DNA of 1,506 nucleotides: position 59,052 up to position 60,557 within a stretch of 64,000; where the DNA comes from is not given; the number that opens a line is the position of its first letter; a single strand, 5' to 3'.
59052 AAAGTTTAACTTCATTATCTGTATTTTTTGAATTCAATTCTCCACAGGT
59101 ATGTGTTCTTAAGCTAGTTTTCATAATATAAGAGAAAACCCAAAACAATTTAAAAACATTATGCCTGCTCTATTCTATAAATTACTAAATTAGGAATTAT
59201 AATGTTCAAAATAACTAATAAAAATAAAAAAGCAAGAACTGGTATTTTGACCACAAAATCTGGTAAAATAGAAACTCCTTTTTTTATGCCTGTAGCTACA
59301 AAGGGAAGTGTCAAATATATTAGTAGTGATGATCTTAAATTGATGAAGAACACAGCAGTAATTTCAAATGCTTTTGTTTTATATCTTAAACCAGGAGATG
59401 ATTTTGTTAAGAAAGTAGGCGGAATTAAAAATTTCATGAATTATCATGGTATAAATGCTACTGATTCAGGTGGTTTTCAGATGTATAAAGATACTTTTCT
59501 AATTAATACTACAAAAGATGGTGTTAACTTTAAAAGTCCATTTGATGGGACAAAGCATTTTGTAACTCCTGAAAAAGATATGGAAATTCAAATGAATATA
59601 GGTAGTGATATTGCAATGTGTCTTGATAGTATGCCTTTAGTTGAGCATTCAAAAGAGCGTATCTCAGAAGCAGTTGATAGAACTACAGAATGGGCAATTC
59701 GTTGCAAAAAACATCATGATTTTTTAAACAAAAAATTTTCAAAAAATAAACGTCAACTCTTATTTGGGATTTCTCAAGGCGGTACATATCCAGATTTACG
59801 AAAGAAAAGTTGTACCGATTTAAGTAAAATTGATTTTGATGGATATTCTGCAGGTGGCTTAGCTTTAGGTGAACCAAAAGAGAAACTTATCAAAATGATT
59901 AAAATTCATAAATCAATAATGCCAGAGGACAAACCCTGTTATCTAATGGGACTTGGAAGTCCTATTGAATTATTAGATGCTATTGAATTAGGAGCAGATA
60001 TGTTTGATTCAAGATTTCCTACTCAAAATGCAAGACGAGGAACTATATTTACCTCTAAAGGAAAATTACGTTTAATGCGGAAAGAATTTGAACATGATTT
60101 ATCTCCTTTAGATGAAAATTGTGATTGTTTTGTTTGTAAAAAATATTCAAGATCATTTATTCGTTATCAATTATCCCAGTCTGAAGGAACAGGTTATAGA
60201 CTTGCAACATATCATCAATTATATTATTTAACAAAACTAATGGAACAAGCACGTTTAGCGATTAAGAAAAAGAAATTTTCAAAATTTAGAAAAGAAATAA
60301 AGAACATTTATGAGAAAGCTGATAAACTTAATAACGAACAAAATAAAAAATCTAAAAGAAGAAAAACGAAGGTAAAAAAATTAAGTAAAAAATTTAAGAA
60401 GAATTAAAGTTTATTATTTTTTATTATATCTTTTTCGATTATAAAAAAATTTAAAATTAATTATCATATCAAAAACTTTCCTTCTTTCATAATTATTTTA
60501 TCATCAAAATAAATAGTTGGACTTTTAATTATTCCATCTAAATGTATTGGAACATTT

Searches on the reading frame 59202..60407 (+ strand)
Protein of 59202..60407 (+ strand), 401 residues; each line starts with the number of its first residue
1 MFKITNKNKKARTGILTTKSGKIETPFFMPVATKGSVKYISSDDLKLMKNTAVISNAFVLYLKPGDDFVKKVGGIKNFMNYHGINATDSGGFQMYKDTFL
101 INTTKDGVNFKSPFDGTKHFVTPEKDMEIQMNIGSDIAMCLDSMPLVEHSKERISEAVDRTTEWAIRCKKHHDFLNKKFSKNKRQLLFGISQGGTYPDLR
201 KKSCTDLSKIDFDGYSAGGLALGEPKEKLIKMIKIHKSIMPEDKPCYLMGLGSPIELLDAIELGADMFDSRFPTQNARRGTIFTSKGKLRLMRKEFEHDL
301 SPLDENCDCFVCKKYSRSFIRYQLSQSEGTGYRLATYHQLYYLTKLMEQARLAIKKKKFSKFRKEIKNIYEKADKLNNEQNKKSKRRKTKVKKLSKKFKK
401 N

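Call 35: search_protein_families(library=pfam, proteins=[window:59202-60407:+], max_evalue=0.00001)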
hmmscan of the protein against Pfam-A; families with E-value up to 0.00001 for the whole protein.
window:59202-60407:+ (401 aa): 1 family
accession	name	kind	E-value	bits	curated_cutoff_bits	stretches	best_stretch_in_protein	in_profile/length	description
PF01702.25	TGT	-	4.8e-128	427.6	26.3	1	10-371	2-356/357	Queuine tRNA-ribosyltransferase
